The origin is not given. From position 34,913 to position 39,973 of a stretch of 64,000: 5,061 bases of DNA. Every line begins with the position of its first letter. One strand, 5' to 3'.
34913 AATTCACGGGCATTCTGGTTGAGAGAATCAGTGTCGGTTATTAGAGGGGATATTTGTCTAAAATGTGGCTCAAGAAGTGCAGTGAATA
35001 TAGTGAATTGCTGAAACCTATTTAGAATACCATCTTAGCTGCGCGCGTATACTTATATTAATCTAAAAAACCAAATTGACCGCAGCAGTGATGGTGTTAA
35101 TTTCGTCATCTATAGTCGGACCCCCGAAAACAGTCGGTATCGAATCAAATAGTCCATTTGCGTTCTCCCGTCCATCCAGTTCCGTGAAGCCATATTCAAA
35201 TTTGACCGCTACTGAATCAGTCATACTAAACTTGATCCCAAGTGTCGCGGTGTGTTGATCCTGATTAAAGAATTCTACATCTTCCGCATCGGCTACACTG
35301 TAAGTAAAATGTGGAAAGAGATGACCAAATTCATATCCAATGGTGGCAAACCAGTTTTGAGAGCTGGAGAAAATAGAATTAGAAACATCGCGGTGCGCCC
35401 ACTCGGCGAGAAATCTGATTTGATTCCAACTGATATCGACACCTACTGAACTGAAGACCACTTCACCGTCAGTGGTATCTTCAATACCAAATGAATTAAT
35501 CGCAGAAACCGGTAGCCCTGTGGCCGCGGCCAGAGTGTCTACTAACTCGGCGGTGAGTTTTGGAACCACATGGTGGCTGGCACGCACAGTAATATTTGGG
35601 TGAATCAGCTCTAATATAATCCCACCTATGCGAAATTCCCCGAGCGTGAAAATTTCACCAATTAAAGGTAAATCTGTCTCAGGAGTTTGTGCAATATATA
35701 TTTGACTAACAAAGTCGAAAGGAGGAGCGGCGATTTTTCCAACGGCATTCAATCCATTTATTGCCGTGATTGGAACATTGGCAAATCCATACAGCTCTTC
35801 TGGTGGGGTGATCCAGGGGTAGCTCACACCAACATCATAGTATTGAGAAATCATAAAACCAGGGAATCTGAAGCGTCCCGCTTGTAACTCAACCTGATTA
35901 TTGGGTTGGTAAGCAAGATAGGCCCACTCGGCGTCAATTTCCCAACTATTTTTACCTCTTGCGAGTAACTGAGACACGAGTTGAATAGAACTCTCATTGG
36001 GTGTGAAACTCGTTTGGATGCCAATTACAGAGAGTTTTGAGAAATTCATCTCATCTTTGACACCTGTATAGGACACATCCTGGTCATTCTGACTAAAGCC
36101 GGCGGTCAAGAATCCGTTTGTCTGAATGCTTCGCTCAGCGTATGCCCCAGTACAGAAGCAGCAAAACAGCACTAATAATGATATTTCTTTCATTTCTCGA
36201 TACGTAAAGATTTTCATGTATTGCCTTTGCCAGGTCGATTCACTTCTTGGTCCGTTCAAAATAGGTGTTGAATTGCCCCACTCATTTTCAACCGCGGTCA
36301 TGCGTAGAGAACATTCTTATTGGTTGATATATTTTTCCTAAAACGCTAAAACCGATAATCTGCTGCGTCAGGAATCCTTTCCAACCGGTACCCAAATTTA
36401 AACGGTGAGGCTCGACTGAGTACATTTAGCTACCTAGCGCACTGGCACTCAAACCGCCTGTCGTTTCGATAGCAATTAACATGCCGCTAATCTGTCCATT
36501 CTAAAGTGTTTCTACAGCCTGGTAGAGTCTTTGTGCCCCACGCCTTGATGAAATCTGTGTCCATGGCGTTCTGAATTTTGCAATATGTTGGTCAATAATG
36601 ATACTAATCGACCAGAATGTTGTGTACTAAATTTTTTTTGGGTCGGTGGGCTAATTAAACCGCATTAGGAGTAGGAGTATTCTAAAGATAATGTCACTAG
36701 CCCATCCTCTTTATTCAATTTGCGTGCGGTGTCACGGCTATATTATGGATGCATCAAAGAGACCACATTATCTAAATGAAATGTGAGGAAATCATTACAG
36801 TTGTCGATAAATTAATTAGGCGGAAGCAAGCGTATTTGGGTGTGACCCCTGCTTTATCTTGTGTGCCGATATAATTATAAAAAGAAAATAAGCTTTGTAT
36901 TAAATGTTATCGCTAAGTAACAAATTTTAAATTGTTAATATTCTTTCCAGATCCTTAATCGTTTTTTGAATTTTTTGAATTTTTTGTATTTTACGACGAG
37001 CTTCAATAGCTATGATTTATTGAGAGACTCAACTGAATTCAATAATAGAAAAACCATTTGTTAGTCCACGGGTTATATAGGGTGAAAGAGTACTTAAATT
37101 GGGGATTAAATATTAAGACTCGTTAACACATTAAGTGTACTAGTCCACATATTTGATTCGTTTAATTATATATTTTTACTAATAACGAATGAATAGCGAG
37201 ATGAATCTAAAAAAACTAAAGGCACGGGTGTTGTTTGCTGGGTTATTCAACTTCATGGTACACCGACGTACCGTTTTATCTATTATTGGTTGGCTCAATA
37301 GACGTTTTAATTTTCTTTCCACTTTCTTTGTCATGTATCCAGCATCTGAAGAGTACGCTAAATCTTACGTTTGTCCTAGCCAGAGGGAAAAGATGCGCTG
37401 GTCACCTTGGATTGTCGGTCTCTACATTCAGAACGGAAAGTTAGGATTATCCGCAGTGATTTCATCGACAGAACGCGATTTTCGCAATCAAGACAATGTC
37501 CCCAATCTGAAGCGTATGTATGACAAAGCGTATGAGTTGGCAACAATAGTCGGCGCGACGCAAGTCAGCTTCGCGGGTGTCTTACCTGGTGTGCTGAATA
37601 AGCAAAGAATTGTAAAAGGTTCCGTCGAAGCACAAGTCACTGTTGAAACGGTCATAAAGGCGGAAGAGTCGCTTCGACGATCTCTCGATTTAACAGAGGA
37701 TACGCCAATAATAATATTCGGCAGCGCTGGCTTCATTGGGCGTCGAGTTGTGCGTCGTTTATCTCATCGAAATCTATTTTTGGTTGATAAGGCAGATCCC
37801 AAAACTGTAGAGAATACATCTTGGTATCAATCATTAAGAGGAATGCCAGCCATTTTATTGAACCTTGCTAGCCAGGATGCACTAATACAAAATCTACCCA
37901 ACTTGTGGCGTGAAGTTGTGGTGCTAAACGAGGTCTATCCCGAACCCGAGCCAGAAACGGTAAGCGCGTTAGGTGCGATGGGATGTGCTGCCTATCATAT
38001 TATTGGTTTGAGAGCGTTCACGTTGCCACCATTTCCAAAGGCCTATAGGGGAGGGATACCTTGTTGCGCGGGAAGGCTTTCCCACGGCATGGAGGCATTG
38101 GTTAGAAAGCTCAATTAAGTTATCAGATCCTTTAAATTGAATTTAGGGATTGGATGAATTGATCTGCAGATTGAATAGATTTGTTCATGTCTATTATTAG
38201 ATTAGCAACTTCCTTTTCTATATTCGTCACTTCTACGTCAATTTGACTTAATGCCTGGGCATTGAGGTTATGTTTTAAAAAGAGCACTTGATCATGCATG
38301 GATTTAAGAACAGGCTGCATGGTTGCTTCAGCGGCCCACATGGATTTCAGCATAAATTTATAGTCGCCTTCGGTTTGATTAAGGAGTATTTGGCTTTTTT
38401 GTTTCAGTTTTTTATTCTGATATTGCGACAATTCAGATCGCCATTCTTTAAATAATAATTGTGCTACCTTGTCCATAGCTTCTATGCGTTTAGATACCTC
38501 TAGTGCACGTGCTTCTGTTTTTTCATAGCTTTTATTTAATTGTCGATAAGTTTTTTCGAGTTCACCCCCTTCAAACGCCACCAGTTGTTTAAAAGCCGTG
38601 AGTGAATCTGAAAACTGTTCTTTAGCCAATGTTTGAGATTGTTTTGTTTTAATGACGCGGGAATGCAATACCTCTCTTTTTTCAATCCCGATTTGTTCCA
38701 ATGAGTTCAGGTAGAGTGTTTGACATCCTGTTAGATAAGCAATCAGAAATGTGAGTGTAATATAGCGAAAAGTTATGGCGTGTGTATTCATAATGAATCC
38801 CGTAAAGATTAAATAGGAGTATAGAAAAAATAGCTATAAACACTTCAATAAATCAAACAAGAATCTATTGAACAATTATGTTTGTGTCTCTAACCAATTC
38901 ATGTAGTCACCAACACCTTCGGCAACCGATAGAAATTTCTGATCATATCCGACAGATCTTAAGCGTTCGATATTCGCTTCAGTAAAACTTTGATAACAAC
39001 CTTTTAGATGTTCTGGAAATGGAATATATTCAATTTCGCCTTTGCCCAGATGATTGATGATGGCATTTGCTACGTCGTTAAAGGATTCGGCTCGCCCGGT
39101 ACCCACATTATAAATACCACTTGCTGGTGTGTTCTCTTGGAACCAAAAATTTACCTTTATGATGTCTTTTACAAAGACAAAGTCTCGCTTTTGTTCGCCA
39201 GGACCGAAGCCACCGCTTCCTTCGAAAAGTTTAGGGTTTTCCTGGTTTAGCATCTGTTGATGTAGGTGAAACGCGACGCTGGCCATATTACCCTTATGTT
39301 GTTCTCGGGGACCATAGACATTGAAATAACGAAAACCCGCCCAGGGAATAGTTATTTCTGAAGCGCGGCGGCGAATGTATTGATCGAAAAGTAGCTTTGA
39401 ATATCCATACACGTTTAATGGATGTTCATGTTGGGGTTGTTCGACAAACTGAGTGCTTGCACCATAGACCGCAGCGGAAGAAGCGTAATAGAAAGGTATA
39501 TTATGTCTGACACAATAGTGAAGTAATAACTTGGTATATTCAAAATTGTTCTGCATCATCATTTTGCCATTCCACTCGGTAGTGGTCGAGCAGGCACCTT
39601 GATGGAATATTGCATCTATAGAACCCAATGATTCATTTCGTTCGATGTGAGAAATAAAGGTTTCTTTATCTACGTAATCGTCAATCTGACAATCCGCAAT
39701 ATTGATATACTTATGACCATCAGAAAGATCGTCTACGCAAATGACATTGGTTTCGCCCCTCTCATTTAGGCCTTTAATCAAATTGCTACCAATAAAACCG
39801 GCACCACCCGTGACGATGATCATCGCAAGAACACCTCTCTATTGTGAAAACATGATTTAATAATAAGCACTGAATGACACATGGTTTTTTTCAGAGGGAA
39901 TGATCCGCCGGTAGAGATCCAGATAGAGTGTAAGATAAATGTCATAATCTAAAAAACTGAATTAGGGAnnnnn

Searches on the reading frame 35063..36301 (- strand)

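Call 7: search_protein_families(library=pfam, proteins=[window:35063-36301:-])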
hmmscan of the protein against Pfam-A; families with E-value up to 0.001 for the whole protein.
window:35063-36301:- (412 aa): 1 family
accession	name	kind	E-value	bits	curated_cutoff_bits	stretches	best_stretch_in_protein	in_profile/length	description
PF13609.12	Porin_4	-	2.2e-07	31.4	27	1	282-377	215-309/310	Gram-negative porin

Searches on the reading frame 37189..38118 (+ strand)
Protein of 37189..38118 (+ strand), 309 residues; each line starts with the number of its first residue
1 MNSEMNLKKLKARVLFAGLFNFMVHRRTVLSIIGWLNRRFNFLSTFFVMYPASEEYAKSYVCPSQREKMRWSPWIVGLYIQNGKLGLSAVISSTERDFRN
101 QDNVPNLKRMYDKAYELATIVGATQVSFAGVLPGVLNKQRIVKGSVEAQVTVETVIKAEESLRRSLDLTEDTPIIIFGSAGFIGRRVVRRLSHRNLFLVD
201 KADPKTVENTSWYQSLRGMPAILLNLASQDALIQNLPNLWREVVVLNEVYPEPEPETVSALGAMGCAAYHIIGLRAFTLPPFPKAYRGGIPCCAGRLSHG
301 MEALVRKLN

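Call 7: search_protein_families(library=pfam, proteins=[window:37189-38118:+])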
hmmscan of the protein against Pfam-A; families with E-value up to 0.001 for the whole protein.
window:37189-38118:+ (309 aa): 0 families

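Call 20: search_protein_families(library=pfam, proteins=[window:37189-38118:+], max_evalue=10)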
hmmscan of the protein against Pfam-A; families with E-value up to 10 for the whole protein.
window:37189-38118:+ (309 aa): 1 family
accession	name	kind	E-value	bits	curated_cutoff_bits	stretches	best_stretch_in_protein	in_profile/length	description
PF01370.27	Epimerase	-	0.054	13.3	20.9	1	174-233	1-57/240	NAD dependent epimerase/dehydratase family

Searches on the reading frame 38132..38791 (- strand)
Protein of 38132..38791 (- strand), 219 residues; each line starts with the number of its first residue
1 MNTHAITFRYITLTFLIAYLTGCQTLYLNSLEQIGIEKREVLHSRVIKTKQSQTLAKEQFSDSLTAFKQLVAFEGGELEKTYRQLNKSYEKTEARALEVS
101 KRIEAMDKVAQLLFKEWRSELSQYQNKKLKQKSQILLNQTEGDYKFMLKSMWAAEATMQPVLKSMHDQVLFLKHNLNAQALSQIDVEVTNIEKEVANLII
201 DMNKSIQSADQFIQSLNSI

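Call 7: search_protein_families(library=pfam, proteins=[window:38132-38791:-])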
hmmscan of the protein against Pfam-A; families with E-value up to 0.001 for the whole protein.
window:38132-38791:- (219 aa): 1 family
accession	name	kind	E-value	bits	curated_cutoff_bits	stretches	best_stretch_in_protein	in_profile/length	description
PF11172.13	DUF2959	-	4.2e-67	226.5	26.8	1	27-216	1-190/190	Protein of unknown function (DUF2959)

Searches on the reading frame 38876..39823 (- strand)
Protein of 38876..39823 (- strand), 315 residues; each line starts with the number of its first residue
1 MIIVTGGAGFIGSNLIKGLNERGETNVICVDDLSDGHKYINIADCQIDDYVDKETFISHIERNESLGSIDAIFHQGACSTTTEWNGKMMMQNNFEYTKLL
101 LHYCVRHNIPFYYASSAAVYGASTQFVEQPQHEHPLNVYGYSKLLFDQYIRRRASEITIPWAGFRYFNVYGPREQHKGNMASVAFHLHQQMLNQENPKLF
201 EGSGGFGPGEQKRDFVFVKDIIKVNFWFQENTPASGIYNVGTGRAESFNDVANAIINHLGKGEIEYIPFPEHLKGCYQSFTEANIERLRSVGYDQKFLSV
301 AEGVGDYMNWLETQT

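Call 7: search_protein_families(library=pfam, proteins=[window:38876-39823:-])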
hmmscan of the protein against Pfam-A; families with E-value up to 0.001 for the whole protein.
window:38876-39823:- (315 aa): 6 families
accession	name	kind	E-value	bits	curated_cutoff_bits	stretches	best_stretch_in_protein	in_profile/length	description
PF01370.27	Epimerase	-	2e-43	149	20.9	1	2-241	1-240/240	NAD dependent epimerase/dehydratase family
PF16363.11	GDP_Man_Dehyd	-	9.1e-22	78.4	27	1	3-261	1-268/332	GDP-mannose 4,6 dehydratase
PF01073.25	3Beta_HSD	-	3.1e-12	46.6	22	1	3-193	1-205/280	3-beta hydroxysteroid dehydrogenase/isomerase family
PF04321.23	RmlD_sub_bind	-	7.8e-11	42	27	1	2-189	3-168/287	RmlD substrate binding domain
PF07993.18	NAD_binding_4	-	3.4e-08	33.4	20.1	1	61-185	81-221/258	Male sterility protein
PF02719.21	Polysacc_synt_2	-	0.00014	21.6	20.2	1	2-171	1-173/293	Polysaccharide biosynthesis protein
